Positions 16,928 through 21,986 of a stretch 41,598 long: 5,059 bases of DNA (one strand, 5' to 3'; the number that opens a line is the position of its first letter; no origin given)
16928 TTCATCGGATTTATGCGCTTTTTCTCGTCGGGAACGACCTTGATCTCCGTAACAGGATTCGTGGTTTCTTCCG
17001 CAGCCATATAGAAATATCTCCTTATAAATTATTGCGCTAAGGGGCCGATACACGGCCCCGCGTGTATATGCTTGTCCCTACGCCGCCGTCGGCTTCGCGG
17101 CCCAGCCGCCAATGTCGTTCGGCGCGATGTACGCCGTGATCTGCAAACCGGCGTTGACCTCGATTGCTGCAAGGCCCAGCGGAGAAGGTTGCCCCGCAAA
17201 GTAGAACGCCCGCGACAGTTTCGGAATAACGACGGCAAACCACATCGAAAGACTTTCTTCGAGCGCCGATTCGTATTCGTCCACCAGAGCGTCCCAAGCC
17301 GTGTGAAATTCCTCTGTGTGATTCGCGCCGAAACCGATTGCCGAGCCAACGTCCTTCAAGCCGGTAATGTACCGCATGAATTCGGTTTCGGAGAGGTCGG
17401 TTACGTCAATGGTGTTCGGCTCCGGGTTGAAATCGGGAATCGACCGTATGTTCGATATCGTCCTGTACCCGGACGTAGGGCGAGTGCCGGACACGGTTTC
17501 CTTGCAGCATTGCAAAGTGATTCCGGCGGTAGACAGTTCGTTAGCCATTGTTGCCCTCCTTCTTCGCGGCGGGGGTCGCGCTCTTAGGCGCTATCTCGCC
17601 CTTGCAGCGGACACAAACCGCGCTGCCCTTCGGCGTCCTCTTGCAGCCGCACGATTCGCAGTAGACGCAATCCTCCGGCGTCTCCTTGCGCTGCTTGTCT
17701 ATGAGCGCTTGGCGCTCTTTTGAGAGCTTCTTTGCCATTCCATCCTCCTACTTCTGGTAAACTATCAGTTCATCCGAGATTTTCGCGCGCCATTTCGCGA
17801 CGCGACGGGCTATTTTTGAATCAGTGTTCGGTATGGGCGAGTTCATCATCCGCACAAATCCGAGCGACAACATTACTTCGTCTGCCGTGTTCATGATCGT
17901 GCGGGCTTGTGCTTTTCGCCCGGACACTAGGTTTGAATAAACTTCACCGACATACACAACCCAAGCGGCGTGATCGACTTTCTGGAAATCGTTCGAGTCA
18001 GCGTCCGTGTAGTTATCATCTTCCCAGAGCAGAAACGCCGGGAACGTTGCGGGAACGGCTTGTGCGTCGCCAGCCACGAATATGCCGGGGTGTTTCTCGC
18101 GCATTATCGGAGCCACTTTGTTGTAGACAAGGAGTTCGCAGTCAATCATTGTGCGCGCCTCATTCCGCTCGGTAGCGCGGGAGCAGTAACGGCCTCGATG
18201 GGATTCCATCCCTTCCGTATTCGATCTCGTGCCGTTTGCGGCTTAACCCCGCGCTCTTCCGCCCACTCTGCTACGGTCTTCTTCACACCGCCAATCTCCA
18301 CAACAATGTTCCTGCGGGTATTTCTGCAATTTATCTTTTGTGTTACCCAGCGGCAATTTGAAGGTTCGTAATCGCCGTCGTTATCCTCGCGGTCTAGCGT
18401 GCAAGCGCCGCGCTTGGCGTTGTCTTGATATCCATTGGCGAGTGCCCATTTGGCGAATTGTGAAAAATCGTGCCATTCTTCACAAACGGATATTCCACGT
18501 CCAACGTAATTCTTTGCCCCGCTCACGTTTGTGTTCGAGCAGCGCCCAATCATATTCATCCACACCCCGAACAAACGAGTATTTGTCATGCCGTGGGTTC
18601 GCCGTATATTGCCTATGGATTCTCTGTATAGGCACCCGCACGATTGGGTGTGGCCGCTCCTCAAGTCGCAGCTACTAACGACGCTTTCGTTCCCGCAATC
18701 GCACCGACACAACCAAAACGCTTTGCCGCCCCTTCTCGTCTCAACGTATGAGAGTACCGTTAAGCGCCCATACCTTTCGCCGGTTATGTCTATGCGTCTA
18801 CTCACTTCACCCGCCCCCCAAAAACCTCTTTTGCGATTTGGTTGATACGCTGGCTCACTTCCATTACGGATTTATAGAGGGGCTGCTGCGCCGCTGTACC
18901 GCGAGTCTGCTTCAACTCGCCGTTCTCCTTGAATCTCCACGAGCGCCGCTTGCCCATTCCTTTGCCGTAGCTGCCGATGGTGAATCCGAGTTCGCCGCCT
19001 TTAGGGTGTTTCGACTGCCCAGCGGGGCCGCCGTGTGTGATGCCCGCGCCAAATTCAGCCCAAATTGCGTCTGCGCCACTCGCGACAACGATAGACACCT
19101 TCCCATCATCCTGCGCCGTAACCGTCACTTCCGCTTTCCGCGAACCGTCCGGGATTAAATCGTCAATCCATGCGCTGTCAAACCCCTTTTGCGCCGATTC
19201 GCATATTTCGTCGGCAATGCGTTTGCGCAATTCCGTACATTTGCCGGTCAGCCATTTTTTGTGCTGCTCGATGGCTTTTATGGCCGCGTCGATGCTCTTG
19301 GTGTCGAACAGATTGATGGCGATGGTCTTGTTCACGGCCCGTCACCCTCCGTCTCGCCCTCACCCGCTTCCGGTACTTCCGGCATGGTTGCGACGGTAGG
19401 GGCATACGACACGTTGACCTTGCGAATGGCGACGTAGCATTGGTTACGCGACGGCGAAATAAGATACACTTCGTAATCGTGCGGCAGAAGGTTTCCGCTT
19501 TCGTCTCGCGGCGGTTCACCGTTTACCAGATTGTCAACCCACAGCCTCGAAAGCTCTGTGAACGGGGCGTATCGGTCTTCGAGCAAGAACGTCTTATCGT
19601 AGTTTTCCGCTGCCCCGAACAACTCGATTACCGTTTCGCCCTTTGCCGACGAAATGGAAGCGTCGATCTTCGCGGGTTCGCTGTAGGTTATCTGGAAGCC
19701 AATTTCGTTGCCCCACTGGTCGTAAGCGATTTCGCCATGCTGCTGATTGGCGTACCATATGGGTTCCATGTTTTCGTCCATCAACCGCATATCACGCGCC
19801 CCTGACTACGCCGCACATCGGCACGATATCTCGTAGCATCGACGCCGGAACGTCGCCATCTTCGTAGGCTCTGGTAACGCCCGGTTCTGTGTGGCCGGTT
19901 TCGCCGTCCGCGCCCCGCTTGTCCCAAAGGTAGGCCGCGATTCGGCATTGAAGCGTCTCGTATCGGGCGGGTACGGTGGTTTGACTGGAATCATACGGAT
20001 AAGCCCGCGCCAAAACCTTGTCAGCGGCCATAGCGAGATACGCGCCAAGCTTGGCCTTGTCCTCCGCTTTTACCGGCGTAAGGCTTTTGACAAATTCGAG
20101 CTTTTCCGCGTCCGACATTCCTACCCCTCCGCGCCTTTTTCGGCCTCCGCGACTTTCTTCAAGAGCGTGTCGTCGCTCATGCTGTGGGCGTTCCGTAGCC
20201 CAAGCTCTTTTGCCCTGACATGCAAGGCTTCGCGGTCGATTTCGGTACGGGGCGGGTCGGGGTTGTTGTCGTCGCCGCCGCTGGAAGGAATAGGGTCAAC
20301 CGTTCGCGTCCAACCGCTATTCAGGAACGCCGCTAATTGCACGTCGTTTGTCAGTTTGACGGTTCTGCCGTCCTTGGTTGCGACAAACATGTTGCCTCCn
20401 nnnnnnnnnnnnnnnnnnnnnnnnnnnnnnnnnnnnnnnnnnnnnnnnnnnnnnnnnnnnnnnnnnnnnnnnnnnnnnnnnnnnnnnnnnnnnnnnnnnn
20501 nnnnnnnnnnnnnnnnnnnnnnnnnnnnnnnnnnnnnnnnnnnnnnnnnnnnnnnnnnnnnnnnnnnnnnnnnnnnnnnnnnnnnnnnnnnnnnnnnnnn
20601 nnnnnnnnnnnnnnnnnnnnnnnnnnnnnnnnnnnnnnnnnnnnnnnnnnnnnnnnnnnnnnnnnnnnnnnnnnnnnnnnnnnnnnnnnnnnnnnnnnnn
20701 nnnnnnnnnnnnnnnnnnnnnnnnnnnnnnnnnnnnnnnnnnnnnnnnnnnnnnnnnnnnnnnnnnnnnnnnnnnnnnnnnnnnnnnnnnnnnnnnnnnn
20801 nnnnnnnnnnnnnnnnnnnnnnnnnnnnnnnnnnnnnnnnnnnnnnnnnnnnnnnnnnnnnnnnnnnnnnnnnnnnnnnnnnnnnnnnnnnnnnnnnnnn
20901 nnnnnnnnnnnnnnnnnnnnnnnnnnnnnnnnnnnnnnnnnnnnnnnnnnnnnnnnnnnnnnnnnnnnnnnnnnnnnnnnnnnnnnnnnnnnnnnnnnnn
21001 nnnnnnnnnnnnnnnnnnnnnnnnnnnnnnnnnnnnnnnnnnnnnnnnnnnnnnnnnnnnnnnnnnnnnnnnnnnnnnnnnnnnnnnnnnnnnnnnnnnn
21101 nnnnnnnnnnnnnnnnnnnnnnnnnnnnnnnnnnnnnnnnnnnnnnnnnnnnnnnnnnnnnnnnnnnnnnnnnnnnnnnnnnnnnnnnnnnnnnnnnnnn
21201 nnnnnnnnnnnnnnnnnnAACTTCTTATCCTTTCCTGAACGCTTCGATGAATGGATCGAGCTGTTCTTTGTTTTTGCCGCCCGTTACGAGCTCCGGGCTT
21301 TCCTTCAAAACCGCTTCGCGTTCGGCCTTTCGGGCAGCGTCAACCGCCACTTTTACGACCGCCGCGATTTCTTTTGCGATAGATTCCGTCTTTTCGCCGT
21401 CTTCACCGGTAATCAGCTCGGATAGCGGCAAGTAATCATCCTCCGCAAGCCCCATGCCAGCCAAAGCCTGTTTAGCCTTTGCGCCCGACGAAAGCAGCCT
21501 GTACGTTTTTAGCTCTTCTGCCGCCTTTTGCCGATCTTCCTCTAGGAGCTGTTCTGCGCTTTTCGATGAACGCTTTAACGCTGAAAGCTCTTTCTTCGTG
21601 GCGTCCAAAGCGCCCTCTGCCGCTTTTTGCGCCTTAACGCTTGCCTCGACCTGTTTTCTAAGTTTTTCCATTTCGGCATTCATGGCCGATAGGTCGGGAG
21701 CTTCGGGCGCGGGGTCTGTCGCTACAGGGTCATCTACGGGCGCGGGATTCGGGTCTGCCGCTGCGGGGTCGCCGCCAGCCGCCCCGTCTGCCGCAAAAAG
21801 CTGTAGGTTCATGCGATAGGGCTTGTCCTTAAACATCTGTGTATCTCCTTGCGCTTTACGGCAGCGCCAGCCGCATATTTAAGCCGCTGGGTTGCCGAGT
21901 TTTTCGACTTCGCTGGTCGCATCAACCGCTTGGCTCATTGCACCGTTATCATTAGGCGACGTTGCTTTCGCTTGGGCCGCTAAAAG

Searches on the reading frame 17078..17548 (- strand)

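Call 9: search_protein_families(library=phrogs, proteins=[window:17078-17548:-], max_evalue=0.001)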
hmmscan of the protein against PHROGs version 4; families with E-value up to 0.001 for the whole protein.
window:17078-17548:- (156 aa): 1 family
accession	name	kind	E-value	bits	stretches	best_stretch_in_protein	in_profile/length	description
phrog_158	-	tail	3.6e-11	44.1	1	1-155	13-164/376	major tail protein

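Call 10: search_protein_families(library=pfam, proteins=[window:17078-17548:-], max_evalue=0.001)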
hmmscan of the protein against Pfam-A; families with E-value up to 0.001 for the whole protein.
window:17078-17548:- (156 aa): 0 families

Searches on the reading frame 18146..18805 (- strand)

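Call 9: search_protein_families(library=phrogs, proteins=[window:18146-18805:-], max_evalue=0.001)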
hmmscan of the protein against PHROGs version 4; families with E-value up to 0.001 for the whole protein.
window:18146-18805:- (219 aa): 9 families
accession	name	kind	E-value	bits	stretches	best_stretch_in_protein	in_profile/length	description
phrog_374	-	DNA, RNA and nucleotide metabolism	5e-70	238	1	1-209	191-399/617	HNH endonuclease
phrog_3377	-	DNA, RNA and nucleotide metabolism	3.4e-48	165.1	1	68-210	4-141/196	HNH endonuclease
phrog_8790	-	DNA, RNA and nucleotide metabolism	4.5e-31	109.6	1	69-172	16-112/241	restriction endonuclease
phrog_2081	-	DNA, RNA and nucleotide metabolism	1.4e-29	104.5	1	16-197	41-237/433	HNH endonuclease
phrog_953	-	DNA, RNA and nucleotide metabolism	4.2e-19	70.2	1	69-164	215-306/420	HNH endonuclease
phrog_1065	-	unknown function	6.4e-06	27.2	1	175-211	57-93/192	-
phrog_27240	-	unknown function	1.9e-05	26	1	9-63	9-60/132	-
phrog_18493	-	unknown function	4.1e-05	24.6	1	4-39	57-89/136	-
phrog_22195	-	unknown function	0.00012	22.9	1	7-67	10-66/148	-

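Call 10: search_protein_families(library=pfam, proteins=[window:18146-18805:-], max_evalue=0.001)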
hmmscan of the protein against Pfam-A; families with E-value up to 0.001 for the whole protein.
window:18146-18805:- (219 aa): 0 families

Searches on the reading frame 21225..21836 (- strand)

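Call 64: search_protein_families(library=phrogs, proteins=[window:21225-21836:-], max_evalue=0.001)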
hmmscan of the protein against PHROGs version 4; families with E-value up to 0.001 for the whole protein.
window:21225-21836:- (203 aa): 2 families
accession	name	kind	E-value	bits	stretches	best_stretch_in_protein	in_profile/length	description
phrog_172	-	head and packaging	2e-08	35.6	1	1-192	17-193/229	head scaffolding protein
phrog_2303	-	head and packaging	0.0001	23.2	1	4-162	4-172/219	head scaffolding protein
